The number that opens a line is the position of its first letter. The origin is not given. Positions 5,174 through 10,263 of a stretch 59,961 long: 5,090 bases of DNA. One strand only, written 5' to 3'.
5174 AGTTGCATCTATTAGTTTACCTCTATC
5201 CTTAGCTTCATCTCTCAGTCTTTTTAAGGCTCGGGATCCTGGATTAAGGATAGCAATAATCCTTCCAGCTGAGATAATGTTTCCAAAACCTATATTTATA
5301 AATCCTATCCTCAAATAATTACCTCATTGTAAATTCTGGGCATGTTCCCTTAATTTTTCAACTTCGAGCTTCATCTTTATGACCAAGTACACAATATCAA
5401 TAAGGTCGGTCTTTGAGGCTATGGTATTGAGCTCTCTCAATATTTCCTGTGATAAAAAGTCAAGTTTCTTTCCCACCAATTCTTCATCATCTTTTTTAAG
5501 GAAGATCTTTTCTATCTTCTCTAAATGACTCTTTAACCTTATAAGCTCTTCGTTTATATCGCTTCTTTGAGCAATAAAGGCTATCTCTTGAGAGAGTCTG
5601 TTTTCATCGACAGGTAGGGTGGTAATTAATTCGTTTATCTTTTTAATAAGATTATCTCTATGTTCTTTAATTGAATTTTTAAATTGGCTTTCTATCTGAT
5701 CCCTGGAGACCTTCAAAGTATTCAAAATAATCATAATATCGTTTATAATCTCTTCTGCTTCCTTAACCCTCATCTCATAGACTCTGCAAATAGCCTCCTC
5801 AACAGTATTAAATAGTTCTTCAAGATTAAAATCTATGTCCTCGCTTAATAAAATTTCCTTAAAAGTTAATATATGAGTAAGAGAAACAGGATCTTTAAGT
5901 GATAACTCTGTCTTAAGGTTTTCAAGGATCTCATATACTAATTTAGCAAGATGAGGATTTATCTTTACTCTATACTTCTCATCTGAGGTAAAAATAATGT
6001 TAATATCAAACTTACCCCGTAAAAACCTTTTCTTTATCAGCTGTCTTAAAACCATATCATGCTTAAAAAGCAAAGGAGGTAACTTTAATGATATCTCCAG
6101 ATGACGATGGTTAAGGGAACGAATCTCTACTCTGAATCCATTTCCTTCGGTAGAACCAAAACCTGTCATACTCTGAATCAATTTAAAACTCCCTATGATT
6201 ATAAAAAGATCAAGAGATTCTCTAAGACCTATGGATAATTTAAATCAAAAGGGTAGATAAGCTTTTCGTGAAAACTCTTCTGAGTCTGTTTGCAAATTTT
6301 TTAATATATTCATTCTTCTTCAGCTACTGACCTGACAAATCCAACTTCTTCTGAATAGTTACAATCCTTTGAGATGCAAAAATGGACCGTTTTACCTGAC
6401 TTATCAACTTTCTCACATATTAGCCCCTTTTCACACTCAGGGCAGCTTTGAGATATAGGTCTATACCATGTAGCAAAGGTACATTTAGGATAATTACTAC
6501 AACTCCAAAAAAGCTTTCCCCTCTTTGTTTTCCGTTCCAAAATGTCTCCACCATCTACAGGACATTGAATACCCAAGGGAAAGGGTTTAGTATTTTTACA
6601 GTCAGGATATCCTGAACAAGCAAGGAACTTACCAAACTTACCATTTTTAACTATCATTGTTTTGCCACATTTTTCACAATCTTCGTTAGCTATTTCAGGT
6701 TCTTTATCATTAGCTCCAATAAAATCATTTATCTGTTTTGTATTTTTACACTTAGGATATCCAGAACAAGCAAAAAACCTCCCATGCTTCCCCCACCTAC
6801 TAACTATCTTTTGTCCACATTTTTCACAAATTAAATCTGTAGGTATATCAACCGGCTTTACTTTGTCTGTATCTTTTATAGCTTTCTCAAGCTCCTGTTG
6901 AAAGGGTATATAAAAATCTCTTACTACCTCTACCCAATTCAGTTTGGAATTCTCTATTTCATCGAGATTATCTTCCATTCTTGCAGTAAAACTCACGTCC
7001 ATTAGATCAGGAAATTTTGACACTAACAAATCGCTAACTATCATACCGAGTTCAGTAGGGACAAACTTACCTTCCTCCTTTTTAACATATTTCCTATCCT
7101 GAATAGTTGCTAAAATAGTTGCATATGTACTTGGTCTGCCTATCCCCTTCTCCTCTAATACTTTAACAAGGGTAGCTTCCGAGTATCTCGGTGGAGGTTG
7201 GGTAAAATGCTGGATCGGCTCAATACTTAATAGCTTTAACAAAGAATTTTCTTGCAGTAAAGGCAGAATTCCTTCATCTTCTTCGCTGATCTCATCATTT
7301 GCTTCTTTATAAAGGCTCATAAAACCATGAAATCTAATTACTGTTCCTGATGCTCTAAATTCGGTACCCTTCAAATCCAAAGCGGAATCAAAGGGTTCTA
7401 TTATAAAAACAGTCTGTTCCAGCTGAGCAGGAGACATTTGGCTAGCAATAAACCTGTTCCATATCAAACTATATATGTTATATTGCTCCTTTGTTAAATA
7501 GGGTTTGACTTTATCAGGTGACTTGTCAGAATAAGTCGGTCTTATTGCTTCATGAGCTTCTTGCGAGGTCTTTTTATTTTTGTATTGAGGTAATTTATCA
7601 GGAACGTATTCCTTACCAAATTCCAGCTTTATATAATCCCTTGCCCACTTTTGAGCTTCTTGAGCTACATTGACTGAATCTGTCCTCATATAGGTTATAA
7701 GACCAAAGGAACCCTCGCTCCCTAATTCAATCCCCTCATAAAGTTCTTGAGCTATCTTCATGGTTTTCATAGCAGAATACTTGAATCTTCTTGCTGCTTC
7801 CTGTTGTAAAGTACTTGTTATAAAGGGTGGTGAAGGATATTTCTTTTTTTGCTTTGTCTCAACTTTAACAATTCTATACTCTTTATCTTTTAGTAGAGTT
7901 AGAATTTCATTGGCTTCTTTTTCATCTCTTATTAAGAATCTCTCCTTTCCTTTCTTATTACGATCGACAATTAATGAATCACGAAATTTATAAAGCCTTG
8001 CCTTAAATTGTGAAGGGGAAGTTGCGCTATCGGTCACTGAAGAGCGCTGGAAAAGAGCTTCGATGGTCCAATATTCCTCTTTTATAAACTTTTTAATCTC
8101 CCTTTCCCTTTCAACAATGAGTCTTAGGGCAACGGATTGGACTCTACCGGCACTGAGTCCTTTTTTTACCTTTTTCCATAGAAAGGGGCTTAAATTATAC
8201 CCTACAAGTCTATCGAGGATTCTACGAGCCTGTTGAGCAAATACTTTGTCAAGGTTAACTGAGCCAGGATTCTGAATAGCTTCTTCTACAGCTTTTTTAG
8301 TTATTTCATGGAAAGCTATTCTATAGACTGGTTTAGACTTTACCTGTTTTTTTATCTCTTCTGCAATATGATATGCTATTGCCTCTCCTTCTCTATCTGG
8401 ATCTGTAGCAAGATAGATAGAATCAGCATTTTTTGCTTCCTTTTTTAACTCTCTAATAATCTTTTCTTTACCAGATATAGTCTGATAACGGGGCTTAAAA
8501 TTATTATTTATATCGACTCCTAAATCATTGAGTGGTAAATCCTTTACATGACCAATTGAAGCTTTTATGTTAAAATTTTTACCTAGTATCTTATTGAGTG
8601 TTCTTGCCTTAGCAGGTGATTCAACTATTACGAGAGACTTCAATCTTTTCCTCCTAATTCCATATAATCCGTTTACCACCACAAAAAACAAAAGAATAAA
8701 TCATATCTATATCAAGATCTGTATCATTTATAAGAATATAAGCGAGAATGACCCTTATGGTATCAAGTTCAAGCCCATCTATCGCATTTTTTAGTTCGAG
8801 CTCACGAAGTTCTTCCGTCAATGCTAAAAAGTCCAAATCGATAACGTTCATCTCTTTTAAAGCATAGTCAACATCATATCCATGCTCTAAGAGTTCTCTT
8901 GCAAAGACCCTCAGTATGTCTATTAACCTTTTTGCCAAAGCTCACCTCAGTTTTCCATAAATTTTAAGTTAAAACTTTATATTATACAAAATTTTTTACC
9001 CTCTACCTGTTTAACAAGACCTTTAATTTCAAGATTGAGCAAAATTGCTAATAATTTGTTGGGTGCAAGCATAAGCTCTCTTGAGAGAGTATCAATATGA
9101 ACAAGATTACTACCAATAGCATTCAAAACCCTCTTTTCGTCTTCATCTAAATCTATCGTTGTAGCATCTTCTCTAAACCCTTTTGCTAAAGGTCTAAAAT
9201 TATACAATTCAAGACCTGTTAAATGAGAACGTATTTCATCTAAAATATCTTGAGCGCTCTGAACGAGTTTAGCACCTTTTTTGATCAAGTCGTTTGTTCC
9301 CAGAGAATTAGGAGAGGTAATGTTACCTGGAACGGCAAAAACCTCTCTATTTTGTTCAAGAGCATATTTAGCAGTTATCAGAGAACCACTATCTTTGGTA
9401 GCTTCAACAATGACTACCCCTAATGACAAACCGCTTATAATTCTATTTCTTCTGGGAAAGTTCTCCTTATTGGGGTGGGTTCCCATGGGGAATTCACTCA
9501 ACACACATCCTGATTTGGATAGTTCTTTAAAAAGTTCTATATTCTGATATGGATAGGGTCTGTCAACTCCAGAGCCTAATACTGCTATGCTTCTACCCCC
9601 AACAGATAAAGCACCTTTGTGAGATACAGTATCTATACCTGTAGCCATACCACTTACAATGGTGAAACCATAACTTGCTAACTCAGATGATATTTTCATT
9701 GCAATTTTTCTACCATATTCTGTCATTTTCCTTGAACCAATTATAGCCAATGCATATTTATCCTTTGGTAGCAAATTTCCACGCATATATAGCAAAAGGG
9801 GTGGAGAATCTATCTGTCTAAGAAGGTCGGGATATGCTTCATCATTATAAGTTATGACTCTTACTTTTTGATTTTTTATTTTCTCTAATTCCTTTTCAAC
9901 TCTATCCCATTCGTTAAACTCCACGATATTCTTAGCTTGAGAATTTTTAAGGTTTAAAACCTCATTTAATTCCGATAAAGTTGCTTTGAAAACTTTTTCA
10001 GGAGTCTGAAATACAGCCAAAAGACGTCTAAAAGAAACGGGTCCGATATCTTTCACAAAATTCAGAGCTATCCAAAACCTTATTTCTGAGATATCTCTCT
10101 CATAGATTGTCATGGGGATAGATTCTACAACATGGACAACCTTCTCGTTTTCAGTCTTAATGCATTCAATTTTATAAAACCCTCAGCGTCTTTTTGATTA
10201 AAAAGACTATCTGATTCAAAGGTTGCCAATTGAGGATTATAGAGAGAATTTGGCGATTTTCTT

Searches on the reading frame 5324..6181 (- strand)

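Call 12: search_protein_families(library=pfam, proteins=[window:5324-6181:-], max_evalue=0.001)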
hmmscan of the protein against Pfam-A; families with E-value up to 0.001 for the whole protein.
window:5324-6181:- (285 aa): 2 families
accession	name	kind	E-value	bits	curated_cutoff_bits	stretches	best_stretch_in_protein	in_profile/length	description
PF08340.16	YicC-like_C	-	1.2e-33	116.2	27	1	163-284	1-119/120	Endoribonuclease YicC-like, C-terminal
PF03755.18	YicC-like_N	-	1.6e-31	110.2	25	1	2-145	1-154/156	Endoribonuclease YicC-like, N-terminal region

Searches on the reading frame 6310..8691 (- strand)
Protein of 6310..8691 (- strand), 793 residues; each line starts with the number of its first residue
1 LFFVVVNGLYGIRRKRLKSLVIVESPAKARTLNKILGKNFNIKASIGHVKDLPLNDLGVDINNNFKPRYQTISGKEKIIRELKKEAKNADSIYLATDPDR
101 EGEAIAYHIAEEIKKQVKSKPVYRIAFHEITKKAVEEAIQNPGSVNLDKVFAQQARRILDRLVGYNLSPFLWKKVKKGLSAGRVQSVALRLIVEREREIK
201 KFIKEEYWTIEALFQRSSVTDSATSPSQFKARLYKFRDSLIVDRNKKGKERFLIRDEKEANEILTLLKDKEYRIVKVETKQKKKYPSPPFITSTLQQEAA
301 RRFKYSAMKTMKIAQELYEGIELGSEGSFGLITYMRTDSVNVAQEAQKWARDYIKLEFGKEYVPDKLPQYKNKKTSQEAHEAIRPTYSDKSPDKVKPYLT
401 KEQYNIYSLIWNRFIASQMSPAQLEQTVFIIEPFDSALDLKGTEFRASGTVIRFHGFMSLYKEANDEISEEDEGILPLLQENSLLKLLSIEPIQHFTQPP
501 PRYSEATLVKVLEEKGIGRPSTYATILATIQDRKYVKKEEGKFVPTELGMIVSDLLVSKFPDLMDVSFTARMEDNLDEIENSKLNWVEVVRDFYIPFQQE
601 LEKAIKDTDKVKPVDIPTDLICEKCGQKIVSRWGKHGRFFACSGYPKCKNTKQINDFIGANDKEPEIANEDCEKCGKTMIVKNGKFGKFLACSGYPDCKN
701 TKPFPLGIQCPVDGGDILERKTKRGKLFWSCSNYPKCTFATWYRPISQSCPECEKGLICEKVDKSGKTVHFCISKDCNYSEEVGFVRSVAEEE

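Call 12: search_protein_families(library=pfam, proteins=[window:6310-8691:-], max_evalue=0.001)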
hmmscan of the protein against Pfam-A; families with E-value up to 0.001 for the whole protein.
window:6310-8691:- (793 aa): 4 families
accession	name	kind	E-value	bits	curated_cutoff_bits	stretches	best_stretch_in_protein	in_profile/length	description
PF01131.25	Topoisom_bac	-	1.4e-128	429.8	35.1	1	147-590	4-410/411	DNA topoisomerase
PF01396.24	Zn_ribbon_Top1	-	2e-36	123.9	32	3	670-705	2-37/39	Topoisomerase DNA binding C4 zinc finger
PF01751.28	Toprim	-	1.1e-22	80.4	23.1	1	20-130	2-96/96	Toprim domain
PF13662.12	Toprim_4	-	0.00026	21.6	25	1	76-118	35-80/85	Toprim domain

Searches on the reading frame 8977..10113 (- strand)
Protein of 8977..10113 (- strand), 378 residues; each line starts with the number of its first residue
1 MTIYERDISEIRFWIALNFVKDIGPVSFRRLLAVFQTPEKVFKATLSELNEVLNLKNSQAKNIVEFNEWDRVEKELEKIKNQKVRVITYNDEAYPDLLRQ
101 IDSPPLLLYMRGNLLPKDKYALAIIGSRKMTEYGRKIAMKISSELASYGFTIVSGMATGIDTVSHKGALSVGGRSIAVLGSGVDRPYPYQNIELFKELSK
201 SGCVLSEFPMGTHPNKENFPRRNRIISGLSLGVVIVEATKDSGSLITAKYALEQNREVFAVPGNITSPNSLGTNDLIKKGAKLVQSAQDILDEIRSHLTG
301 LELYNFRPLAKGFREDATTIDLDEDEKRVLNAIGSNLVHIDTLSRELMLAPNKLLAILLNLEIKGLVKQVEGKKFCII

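Call 12: search_protein_families(library=pfam, proteins=[window:8977-10113:-], max_evalue=0.001)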
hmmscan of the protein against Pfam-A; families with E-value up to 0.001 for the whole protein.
window:8977-10113:- (378 aa): 3 families
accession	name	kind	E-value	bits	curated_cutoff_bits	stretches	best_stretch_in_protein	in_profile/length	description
PF02481.21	DNA_processg_A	-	1.4e-80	269.9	29.6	1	79-285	2-211/212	DNA recombination-mediator protein A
PF17782.7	DprA_WH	-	2e-15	57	22.9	1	316-373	4-61/61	DprA winged helix domain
PF18306.6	LDcluster4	-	4.6e-06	26.7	26.3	1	120-262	2-124/151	SLOG cluster4 family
